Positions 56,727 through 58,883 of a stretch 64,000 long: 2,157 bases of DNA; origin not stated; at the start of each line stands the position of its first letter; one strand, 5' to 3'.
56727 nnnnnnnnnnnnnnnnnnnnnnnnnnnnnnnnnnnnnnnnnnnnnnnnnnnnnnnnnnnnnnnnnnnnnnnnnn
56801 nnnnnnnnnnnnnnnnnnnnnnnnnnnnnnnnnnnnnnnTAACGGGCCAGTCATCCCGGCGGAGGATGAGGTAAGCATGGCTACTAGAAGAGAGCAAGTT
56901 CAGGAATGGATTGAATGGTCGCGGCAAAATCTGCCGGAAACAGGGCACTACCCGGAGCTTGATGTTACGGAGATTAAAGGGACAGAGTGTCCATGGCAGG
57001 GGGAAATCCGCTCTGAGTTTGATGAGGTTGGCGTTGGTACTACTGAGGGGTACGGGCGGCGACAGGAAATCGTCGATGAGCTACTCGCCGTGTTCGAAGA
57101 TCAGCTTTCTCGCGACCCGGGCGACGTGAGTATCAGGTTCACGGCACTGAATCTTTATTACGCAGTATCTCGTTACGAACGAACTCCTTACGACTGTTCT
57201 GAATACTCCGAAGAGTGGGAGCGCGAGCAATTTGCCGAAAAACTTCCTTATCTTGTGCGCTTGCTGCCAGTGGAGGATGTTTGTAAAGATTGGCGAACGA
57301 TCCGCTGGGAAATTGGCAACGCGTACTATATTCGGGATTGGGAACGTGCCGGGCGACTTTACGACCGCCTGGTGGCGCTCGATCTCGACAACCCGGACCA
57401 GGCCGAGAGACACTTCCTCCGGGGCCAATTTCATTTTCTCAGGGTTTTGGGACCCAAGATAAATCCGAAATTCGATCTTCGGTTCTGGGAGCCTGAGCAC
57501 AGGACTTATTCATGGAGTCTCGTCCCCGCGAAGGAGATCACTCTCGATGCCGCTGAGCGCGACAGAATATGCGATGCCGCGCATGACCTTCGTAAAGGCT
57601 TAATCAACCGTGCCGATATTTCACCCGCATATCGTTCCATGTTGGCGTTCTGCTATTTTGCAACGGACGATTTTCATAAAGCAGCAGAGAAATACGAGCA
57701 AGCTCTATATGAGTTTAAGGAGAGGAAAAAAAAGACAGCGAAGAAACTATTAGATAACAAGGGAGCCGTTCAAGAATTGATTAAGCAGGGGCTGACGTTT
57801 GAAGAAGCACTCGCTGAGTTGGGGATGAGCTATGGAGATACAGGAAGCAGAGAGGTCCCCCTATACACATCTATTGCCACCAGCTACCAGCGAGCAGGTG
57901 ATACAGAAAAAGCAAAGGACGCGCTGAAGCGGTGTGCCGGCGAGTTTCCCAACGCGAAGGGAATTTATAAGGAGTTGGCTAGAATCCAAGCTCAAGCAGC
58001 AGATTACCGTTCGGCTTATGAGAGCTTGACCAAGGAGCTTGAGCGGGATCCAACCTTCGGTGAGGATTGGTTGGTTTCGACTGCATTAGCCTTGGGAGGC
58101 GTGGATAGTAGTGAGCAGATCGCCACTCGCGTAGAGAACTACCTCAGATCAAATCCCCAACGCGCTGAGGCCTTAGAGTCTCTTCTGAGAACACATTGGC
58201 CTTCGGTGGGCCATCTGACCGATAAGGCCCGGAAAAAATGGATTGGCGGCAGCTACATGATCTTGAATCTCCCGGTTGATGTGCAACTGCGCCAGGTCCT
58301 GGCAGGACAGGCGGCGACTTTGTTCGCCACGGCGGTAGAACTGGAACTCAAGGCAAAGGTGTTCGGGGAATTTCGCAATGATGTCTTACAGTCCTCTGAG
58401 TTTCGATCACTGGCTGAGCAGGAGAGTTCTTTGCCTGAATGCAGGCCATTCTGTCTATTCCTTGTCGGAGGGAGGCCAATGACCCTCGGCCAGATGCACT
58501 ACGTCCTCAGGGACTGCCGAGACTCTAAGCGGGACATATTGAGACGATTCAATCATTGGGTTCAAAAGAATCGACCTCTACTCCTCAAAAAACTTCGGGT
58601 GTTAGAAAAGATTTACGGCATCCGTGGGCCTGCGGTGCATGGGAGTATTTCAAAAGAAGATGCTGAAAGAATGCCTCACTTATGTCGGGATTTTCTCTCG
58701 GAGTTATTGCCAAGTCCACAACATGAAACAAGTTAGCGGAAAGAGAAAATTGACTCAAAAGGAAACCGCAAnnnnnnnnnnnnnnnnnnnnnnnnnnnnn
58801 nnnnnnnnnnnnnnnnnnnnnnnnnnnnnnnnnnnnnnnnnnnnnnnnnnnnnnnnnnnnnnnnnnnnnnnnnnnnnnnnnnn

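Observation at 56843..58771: Low-GC TPR / HEPN-like gene inserted precisely between icd and mdh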

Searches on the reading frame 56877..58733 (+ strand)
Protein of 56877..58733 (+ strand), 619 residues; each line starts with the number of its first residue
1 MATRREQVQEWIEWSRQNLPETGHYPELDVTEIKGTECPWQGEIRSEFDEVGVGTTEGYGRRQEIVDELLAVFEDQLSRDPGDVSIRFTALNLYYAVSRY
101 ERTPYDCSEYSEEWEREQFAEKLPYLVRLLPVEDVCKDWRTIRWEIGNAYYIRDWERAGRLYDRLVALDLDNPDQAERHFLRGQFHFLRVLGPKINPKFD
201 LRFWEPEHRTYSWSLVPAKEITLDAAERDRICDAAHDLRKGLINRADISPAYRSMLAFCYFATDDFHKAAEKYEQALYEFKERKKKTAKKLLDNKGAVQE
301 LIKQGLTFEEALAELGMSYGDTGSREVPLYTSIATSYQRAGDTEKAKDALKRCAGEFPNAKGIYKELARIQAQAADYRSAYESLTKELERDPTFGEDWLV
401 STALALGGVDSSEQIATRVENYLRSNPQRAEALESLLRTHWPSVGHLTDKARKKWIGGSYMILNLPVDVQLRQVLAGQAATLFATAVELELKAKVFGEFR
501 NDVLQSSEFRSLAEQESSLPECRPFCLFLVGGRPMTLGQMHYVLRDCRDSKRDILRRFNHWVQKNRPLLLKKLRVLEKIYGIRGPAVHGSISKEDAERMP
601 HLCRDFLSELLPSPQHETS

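Call 5: search_protein_families(library=pfam, proteins=[window:56877-58733:+], max_evalue=1)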
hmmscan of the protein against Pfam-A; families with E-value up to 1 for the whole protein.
window:56877-58733:+ (619 aa): 19 families
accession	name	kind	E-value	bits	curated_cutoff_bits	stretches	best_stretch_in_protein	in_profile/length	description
PF13428.12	TPR_14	-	2e-07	31.4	23.5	1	330-370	4-44/44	Tetratricopeptide repeat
PF13174.12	TPR_6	-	5.4e-07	30.3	26.3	1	333-359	6-32/33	Tetratricopeptide repeat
PF13176.12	TPR_7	-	8.2e-07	29.1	27.9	1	152-175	12-35/36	Tetratricopeptide repeat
PF07719.23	TPR_2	-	6.5e-06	26.3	27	1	254-277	5-28/34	Tetratricopeptide repeat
PF13424.12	TPR_12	-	6.9e-06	26.6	30.1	2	308-353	26-71/77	Tetratricopeptide repeat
PF14559.12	TPR_19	-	2e-05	25.2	25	1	340-386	4-50/68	Tetratricopeptide repeat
PF00515.34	TPR_1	-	3.6e-05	23.8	27.8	0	256-277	7-28/34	Tetratricopeptide repeat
PF13181.12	TPR_8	-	0.00015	22.1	25.7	1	328-354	2-28/34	Tetratricopeptide repeat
PF13371.12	TPR_9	-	0.0015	18.9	35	1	336-392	4-60/73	Tetratricopeptide repeat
PF13432.12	TPR_16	-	0.025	15.5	32.7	1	333-392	3-62/65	Tetratricopeptide repeat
PF14938.12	SNAP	-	0.026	14.4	25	1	255-383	60-177/282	Soluble NSF attachment protein, SNAP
PF14561.12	TPR_20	-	0.039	14.7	25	0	349-397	10-58/90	Tetratricopeptide repeat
PF07721.20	TPR_4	-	0.041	14.9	27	0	166-180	10-24/26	Tetratricopeptide repeat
PF12895.13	ANAPC3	-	0.045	14.5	27.2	0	333-385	29-80/82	Anaphase-promoting complex, cyclosome, subunit 3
PF18822.6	CdvA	-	0.065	13.7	30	1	263-320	17-71/123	CdvA-like coiled-coil domain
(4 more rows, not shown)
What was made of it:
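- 56877..58217 (+): N-terminal helical region plus TPR superhelix (aa 1-447), the proposed sensor/regulatory part. Pfam TPR_14, TPR_6 and TPR_7 pass their cut-offs (call 5).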

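Call 7: search_protein_families(library=ncbifam, proteins=[window:56877-58733:+], max_evalue=10)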
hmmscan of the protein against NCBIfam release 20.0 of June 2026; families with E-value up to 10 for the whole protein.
window:56877-58733:+ (619 aa): 13 families
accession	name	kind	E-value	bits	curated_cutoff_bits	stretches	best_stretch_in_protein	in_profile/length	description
TIGR02917.1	PEP_TPR_lipo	equivalog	1.7e-07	29.6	312.2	1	321-421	595-697/899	XrtA/PEP-CTERM system TPR-repeat protein PrsT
TIGR02521.1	type_IV_pilW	equivalog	5.3e-05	22.9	154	1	232-386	48-194/234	type IV pilus biogenesis/stability protein PilW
NF040959.1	MamA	equivalog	0.00076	19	200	1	309-393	54-137/204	magnetosome protein MamA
NF033762.1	social_mot_Tgl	equivalog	0.00081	18.8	225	1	220-421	36-232/252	social motility TPR repeat lipoprotein Tgl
TIGR02795.1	tol_pal_ybgF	equivalog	0.004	17.8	90.1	2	333-362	82-111/119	tol-pal system protein YbgF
NF008757.0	PRK11788.1-5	equivalog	0.012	14.8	363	1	270-432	126-285/388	lipopolysaccharide assembly protein LapB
NF033920.0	C39_PA2778_fam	equivalog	0.014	14.8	150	1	330-399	159-228/255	PA2778 family cysteine peptidase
NF008756.0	PRK11788.1-4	equivalog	0.017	14.1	474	1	263-401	119-254/389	lipopolysaccharide assembly protein LapB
NF052415.1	T3SS_chap_SctY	equivalog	0.024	15.1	70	0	155-185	56-86/106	type III secretion apparatus assembly chaperone SctY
NF052312.1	T9SS_PorW_SprE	equivalog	0.039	12.6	250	2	329-382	292-349/716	type IX secretion system periplasmic lipoprotein PorW/SprE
NF033881.1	aureocin_A53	equivalog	0.089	12.4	27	1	286-309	14-37/48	aureocin A53 family class IId bacteriocin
NF047371.1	FlcA_CTERM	equivalog_domain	0.31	9.4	300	2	228-294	326-391/646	periplasmic flagellar collar protein FlcA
NF033161.1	lipo_LipL41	equivalog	0.53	9.2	400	1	251-291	303-342/358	lipoprotein LipL41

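Call 8: search_protein_families(library=padloc, proteins=[window:56877-58733:+], max_evalue=10)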
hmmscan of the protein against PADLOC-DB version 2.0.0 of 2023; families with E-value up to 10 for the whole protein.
window:56877-58733:+ (619 aa): 1 family
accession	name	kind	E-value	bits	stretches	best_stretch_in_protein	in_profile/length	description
PDLC03861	LmuB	-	0.00054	16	1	232-387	708-861/1213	-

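Call 9: find_homologous_proteins(query=window:56877-58733:+, max_evalue=0.001)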
Query window:56877-58733:+ (619 aa): 41 proteins with E <= 0.001 among 8000 candidates.
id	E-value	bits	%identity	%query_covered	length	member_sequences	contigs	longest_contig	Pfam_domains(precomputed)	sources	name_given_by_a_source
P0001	0.0e+0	1431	100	100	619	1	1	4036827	PF13424.13,PF13176.13,PF13428.13,PF07719.24,PF13174.13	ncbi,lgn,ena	-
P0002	1.2e-253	862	64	100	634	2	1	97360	PF14559.13,PF00515.35,PF13424.13,PF13176.13,PF13432.13,PF13428.13,PF13181.13,PF07719.24,PF13174.13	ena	-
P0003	2.0e-188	646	55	99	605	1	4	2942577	PF14559.13,PF13428.13,PF13174.13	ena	-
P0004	1.6e-187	643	55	100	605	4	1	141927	-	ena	-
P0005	1.8e-185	636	55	100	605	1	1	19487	-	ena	-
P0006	6.7e-185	634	54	100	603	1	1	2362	PF00515.35,PF13428.13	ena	-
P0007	2.1e-183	630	55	99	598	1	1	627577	PF00515.35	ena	-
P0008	2.8e-182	626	54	98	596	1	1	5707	PF13428.13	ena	-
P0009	4.6e-182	625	54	99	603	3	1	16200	PF13174.13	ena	-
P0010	1.1e-181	624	54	99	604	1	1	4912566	PF13424.13,PF13428.13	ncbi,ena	-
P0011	3.2e-181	622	54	98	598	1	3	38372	-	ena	-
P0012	3.7e-181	622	54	100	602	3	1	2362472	PF14559.13,PF13428.13,PF07719.24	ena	-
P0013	4.1e-178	612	52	100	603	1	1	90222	PF14559.13,PF13424.13,PF13428.13,PF13174.13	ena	-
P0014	5.6e-177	608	53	98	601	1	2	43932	PF14559.13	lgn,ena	-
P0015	6.5e-177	608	53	98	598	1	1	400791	PF00515.35,PF13428.13,PF13174.13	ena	-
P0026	6.6e-170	585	50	99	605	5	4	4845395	PF14559.13,PF00515.35,PF13428.13,PF07719.24,PF13174.13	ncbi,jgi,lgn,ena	-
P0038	6.6e-111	390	41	94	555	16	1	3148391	-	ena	-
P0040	1.2e-78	284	36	63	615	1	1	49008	PF14559.13,PF07719.24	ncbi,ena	-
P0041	1.2e-62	231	30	88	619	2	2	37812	PF14559.13,PF13431.13,PF13371.13,PF00515.35,PF12895.14,PF13424.13,PF13432.13,PF13428.13,PF13181.13,PF07719.24,PF13174.13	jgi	jgi:tetratricopeptide (TPR) repeat protein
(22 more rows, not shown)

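Call 10: find_encoding_contigs(protein=P0002, flank=6000, max_places=2)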
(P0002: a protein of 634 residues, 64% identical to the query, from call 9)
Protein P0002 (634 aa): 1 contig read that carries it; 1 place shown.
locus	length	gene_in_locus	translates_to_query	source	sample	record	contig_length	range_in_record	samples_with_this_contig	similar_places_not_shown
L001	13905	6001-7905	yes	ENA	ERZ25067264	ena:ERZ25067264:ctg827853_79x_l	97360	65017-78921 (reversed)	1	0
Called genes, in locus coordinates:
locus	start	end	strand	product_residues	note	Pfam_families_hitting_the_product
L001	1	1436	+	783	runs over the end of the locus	PF19313:DUF5916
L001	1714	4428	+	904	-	PF00330:Aconitase, PF00694:Aconitase_C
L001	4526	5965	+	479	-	PF00180:Iso_dh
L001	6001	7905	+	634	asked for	PF13176:TPR_7 (faint), PF13428:TPR_14 (faint), PF14559:TPR_19 (faint), PF07719:TPR_2 (faint), PF13174:TPR_6 (faint), PF13432:TPR_16 (faint), PF00515:TPR_1 (faint), PF13424:TPR_12 (weak), +1 more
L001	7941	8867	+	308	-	PF00056:Ldh_1_N, PF02866:Ldh_1_C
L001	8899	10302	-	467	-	PF00884:Sulfatase, PF01663:Phosphodiest, PF16347:SGSH_C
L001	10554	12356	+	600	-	PF09423:PhoD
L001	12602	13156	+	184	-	PF01862:PvlArgDC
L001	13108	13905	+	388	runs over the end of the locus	PF01916:DS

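Call 11: find_encoding_contigs(protein=P0010, flank=6000, max_places=2)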
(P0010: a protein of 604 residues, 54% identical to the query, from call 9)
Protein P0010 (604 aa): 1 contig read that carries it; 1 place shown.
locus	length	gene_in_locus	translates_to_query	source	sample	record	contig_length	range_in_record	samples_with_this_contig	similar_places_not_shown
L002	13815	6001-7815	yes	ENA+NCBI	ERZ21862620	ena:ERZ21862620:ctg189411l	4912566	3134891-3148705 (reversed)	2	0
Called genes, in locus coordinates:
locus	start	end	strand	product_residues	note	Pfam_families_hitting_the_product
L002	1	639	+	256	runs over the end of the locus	PF00106:adh_short, PF08659:KR, PF13561:adh_short_C2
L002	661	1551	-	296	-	PF00795:CN_hydrolase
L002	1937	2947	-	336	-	PF00248:Aldo_ket_red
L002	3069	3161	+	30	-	-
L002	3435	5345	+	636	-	PF01408:GFO_IDH_MocA, PF22725:GFO_IDH_MocA_C3, PF02894:GFO_IDH_MocA_C, PF01436:NHL (faint), PF08450:SGL, PF24684:Vgb_lyase (faint)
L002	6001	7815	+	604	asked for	PF13428:TPR_14 (faint), PF13424:TPR_12 (weak)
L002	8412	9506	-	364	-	PF02317:Octopine_DH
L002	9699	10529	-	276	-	PF09296:NUDIX-like, PF09297:Zn_ribbon_NUD, PF00293:NUDIX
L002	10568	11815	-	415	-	PF02012:BNR (faint), PF13088:BNR_2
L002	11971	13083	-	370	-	PF12704:MacB_PCD, PF02687:FtsX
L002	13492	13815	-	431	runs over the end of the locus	PF13167:GTP-bdg_N, PF16360:GTP-bdg_M, PF01926:MMR_HSR1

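Call 12: find_encoding_contigs(protein=P0026, flank=6000, max_places=3)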
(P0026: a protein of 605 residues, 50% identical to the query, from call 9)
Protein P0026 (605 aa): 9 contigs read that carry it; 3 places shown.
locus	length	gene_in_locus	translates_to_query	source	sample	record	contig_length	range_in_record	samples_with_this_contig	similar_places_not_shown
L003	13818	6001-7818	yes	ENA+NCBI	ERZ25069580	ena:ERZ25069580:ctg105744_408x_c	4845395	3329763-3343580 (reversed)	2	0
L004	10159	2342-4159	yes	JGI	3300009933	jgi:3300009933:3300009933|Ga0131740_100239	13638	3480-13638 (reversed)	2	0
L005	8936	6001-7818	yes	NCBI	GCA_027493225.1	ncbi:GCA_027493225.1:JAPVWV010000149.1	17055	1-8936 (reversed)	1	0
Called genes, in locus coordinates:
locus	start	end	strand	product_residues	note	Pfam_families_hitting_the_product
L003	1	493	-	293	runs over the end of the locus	PF00795:CN_hydrolase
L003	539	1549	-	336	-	PF00248:Aldo_ket_red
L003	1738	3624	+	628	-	PF01408:GFO_IDH_MocA, PF02894:GFO_IDH_MocA_C, PF22725:GFO_IDH_MocA_C3, PF01436:NHL (faint), PF08450:SGL, PF24684:Vgb_lyase (weak)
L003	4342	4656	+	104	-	PF05973:Gp49 (weak)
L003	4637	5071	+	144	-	PF21716:dnstrm_HI1420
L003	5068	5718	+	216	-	-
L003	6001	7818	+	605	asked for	PF13428:TPR_14 (faint), PF00515:TPR_1 (faint), PF07719:TPR_2 (faint), PF14559:TPR_19 (faint), PF13174:TPR_6 (faint)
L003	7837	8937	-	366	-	PF02317:Octopine_DH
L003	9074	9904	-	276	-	PF09296:NUDIX-like, PF09297:Zn_ribbon_NUD, PF00293:NUDIX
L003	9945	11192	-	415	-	PF02012:BNR (faint), PF13088:BNR_2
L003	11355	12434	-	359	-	PF12704:MacB_PCD, PF02687:FtsX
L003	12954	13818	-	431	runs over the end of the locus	PF13167:GTP-bdg_N, PF16360:GTP-bdg_M, PF01926:MMR_HSR1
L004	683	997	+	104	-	PF05973:Gp49 (weak)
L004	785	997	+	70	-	-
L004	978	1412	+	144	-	PF21716:dnstrm_HI1420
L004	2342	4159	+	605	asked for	PF13428:TPR_14 (faint), PF00515:TPR_1 (faint), PF07719:TPR_2 (faint), PF14559:TPR_19 (faint), PF13174:TPR_6 (faint)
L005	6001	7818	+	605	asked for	PF13428:TPR_14 (faint), PF00515:TPR_1 (faint), PF07719:TPR_2 (faint), PF14559:TPR_19 (faint), PF13174:TPR_6 (faint)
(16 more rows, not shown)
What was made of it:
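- It sits elsewhere in Versatilivorator genomes (calls 11, 12).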

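Call 20: find_related_loci(query=A1, collection=genome_contigs, flank=8000)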
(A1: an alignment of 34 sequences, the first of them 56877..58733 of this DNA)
Query A1 (619 aa) in genome_contigs; peptide patterns used: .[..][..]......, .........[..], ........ (x = any residue, [..] = any of these).
36 stretches matched a pattern; 6 encode a relative of the query (tblastn E <= 1e-3); 6 distinct loci.
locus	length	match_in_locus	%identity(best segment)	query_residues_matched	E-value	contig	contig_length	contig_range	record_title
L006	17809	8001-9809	54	4-619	0e+0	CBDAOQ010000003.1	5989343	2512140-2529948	MAG: Candidatus Versatilivorator sp. isolate 6a61018a-c988-4e23-9d40-021d3d713c5d genome assembly, contig: contig_3, who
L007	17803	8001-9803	54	5-619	0e+0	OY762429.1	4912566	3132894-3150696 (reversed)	MAG: Terriglobia bacterium isolate aa40cff0-ace7-4b53-8087-0ef5d3f4acaf genome assembly, chromosome: 1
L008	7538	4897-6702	50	5-619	0e+0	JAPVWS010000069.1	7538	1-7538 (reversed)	MAG: Candidatus Versatilivorator vitaminiformans isolate m_rhlh7 Seq69, whole genome shotgun sequence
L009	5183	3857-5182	51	5-452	6e-131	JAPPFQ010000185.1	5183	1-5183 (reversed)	MAG: Acidobacteriota bacterium isolate RHO1_bin_34 NODE_16505_length_5183_cov_4.053822, whole genome shotgun sequence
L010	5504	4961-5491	55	5-188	5e-52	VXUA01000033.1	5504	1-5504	MAG: Gammaproteobacteria bacterium isolate SB0666_bin_18 NODE_5900_length_5504_cov_5.668563, whole genome shotgun sequen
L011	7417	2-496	53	460-619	2e-40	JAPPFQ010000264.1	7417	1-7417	MAG: Acidobacteriota bacterium isolate RHO1_bin_34 NODE_11764_length_7417_cov_4.046319, whole genome shotgun sequence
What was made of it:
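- Versatilivorator (calls 11, 12, 20).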

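Call 22: find_encoding_contigs(protein=P0001, flank=3000, max_places=3)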
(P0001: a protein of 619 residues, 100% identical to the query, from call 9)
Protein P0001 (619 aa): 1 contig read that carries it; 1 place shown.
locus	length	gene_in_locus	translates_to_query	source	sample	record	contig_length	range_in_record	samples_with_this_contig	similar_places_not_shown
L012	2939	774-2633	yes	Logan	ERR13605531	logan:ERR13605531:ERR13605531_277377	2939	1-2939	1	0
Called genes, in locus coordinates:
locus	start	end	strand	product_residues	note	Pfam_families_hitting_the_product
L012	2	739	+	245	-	?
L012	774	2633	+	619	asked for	PF13428:TPR_14 (faint), PF13176:TPR_7 (faint), PF07719:TPR_2 (faint), PF13174:TPR_6 (faint), PF13424:TPR_12 (faint)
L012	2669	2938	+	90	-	?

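Call 45: search_protein_families(library=pfam, alignment_id=A4, max_evalue=0.01)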
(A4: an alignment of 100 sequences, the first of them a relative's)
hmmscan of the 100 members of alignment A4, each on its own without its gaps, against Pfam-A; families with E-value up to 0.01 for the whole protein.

A. member 1, P0001 (619 aa): 9 families
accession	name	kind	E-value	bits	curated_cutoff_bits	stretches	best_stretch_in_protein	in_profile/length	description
PF13428.12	TPR_14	-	2e-07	31.4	23.5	1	330-370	4-44/44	Tetratricopeptide repeat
PF13174.12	TPR_6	-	5.4e-07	30.3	26.3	1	333-359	6-32/33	Tetratricopeptide repeat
PF13176.12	TPR_7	-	8.2e-07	29.1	27.9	0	152-175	12-35/36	Tetratricopeptide repeat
PF07719.23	TPR_2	-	6.5e-06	26.3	27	0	254-277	5-28/34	Tetratricopeptide repeat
PF13424.12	TPR_12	-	6.9e-06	26.6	30.1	0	308-353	26-71/77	Tetratricopeptide repeat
PF14559.12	TPR_19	-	2e-05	25.2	25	1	340-386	4-50/68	Tetratricopeptide repeat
PF00515.34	TPR_1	-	3.6e-05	23.8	27.8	0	256-277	7-28/34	Tetratricopeptide repeat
PF13181.12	TPR_8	-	0.00015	22.1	25.7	0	328-354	2-28/34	Tetratricopeptide repeat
PF13371.12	TPR_9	-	0.0015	18.9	35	0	336-392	4-60/73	Tetratricopeptide repeat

B. families by the number of members that match (of 100 scanned): 39 families (the first 25 are shown)
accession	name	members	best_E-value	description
PF13428.12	TPR_14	72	5.5e-11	Tetratricopeptide repeat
PF14559.12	TPR_19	56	1e-13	Tetratricopeptide repeat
PF07719.23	TPR_2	50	2e-14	Tetratricopeptide repeat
PF13174.12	TPR_6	37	8.2e-10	Tetratricopeptide repeat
PF13176.12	TPR_7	36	8.1e-10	Tetratricopeptide repeat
PF13424.12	TPR_12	36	6.2e-08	Tetratricopeptide repeat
PF13432.12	TPR_16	34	7.1e-11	Tetratricopeptide repeat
PF13181.12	TPR_8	23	3e-13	Tetratricopeptide repeat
PF00515.34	TPR_1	22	1.4e-14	Tetratricopeptide repeat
PF12895.13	ANAPC3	20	5.1e-07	Anaphase-promoting complex, cyclosome, subunit 3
PF13371.12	TPR_9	13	1e-07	Tetratricopeptide repeat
PF23914.1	TPR_CcmH_CycH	6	8.2e-06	Cytochrome c-type biogenesis protein H TPR domain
PF07721.20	TPR_4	6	0.00014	Tetratricopeptide repeat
PF13414.12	TPR_11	4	2e-08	TPR repeat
PF17874.7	TPR_MalT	3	2e-05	MalT-like TPR region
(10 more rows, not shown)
